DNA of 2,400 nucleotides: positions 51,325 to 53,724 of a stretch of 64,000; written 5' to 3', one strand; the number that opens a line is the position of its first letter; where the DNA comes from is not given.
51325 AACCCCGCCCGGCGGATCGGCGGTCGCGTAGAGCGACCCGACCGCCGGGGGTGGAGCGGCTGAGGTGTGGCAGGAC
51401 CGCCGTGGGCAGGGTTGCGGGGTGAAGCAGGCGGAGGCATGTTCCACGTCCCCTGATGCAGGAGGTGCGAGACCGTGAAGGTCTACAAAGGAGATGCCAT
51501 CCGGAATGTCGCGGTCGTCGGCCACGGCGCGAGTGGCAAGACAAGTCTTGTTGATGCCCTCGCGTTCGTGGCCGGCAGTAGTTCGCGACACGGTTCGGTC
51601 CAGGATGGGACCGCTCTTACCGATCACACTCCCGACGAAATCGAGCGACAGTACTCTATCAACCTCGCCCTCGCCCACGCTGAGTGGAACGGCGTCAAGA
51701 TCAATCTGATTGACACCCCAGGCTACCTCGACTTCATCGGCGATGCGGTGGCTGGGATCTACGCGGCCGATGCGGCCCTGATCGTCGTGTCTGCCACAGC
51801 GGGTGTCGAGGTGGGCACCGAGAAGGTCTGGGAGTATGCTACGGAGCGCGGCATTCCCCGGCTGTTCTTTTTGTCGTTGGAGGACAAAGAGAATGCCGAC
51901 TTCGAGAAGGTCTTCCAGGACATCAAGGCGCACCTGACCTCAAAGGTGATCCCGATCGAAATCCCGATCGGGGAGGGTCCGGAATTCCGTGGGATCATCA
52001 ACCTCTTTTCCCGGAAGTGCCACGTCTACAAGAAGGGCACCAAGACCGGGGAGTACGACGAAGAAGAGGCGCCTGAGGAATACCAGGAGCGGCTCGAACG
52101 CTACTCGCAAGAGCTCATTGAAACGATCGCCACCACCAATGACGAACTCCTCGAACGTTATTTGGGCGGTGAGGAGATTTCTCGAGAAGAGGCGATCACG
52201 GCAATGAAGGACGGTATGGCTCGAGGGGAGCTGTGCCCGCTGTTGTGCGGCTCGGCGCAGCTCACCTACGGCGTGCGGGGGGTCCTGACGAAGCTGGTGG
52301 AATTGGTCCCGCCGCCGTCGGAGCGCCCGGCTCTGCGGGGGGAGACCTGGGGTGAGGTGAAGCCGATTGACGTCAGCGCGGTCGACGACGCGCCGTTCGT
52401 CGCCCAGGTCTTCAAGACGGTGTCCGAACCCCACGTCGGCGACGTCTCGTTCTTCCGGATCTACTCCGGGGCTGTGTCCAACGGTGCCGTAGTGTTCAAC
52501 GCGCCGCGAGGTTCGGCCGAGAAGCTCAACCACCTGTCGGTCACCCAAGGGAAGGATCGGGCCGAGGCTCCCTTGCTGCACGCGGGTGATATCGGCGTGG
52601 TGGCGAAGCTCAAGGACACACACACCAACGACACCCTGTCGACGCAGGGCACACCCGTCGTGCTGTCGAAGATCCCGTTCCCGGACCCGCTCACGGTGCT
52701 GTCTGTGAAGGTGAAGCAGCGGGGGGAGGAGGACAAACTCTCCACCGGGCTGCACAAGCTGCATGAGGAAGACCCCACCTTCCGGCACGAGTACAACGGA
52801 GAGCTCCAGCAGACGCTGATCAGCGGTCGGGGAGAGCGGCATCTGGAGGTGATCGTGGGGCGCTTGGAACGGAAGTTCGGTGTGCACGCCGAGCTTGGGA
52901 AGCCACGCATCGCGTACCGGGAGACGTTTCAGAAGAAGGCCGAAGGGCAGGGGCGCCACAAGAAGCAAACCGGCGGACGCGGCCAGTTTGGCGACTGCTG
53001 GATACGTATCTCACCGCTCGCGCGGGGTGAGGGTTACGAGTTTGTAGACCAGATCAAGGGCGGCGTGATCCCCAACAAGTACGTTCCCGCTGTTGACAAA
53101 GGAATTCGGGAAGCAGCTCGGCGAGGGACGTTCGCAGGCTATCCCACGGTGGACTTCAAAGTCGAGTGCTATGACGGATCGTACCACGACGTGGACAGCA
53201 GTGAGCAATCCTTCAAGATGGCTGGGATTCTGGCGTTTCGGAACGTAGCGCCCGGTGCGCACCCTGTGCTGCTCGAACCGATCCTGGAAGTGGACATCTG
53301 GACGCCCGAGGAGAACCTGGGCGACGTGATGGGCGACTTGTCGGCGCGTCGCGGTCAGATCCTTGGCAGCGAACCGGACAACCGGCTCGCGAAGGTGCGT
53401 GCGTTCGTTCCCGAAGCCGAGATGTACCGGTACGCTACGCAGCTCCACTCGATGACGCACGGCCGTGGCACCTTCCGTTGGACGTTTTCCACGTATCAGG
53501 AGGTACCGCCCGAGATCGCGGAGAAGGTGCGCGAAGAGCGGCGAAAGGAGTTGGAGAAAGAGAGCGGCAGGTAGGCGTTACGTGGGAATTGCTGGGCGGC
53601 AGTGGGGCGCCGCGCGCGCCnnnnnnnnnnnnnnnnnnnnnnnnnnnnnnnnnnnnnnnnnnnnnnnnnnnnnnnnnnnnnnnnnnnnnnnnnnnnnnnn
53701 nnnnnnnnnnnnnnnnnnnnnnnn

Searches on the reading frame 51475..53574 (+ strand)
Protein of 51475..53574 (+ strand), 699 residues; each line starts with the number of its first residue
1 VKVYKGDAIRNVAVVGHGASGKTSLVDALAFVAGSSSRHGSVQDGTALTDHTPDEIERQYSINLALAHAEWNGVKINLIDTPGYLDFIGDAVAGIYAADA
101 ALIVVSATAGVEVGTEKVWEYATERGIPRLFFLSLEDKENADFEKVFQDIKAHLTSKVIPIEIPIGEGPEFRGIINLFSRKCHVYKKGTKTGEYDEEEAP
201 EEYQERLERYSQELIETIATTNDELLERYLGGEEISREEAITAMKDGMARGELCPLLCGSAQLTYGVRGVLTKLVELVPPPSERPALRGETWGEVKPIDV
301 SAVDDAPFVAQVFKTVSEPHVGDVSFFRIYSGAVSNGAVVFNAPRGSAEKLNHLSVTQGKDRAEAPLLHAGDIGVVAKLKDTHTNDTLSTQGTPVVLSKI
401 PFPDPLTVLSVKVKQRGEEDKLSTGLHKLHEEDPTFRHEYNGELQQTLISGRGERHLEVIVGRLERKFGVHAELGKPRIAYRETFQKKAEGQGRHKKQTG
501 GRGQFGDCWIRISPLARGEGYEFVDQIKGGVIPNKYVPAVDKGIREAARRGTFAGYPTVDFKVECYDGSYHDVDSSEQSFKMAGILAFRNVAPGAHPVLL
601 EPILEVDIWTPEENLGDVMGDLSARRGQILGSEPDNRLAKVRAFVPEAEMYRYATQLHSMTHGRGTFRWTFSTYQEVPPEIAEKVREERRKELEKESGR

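Call 78: search_protein_families(library=pfam, proteins=[window:51475-53574:+], max_evalue=0.00001)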
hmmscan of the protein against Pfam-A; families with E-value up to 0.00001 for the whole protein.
window:51475-53574:+ (699 aa): 5 families
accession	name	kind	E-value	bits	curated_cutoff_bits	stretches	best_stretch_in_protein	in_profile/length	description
PF03764.24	EFG_IV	-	1.1e-40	138.7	24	1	477-593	1-118/121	Elongation factor G, domain IV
PF00009.33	GTP_EFTU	-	1.9e-37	129.1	26.5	1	9-280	3-188/188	Elongation factor Tu GTP binding domain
PF00679.30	EFG_C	-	7e-27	93.7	27.9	1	598-684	1-88/89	Elongation factor G C-terminus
PF14492.12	EFG_III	-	5.5e-24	84.5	27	1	402-476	1-75/75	Elongation Factor G, domain III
PF22042.2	EF-G_D2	-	2.3e-09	37.6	27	1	307-390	1-83/84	Elongation factor G domain 2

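Call 79: find_homologous_proteins(query=window:51475-53574:+, max_evalue=1e-50)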
Query window:51475-53574:+ (699 aa): 8000 proteins with E <= 1e-50 among 8000 candidates; the best 120 are listed.
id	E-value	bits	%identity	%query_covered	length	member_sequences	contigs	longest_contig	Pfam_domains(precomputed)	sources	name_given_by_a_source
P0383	0.0e+0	1591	100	100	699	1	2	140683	PF01926.30,PF00679.31,PF14492.13,PF00009.34,PF03764.25,PF22042.3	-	-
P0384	0.0e+0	1342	82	98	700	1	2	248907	PF00679.31,PF14492.13,PF00009.34,PF03764.25,PF03144.32,PF22042.3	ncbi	-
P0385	0.0e+0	1339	82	100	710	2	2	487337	PF00679.31,PF14492.13,PF00009.34,PF03764.25,PF03144.32,PF22042.3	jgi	jgi:elongation factor G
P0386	0.0e+0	1329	81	100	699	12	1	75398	PF00679.31,PF14492.13,PF00009.34,PF03764.25,PF22042.3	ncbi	-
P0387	0.0e+0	1326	81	98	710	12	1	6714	PF01926.30,PF00679.31,PF14492.13,PF00009.34,PF03764.25,PF03144.32,PF22042.3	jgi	jgi:elongation factor G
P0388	0.0e+0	1320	81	98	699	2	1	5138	PF01926.30,PF00679.31,PF14492.13,PF00009.34,PF03764.25,PF03144.32,PF22042.3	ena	-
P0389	0.0e+0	1319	81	98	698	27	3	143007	PF00679.31,PF14492.13,PF00009.34,PF03764.25,PF03144.32,PF22042.3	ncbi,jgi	jgi:elongation factor G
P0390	0.0e+0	1319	81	100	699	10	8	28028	PF01926.30,PF00679.31,PF14492.13,PF00009.34,PF03764.25,PF03144.32,PF22042.3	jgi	jgi:elongation factor G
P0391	0.0e+0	1318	81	98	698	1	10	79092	PF00679.31,PF14492.13,PF00009.34,PF03764.25,PF03144.32,PF22042.3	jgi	jgi:elongation factor G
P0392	0.0e+0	1318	81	98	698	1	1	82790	PF00679.31,PF14492.13,PF00009.34,PF03764.25,PF03144.32,PF22042.3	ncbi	-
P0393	0.0e+0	1315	81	98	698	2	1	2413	PF00679.31,PF14492.13,PF00009.34,PF03764.25,PF03144.32,PF22042.3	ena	-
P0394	0.0e+0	1310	81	100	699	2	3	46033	PF00679.31,PF14492.13,PF00009.34,PF03764.25,PF03144.32,PF22042.3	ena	-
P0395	0.0e+0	1307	80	99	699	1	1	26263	PF00679.31,PF14492.13,PF00009.34,PF03764.25,PF03144.32,PF22042.3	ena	-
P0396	0.0e+0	1306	80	99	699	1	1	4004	PF00679.31,PF14492.13,PF00009.34,PF03764.25,PF03144.32,PF22042.3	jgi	-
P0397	0.0e+0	1305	80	98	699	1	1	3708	PF00679.31,PF14492.13,PF00009.34,PF03764.25,PF22042.3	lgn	-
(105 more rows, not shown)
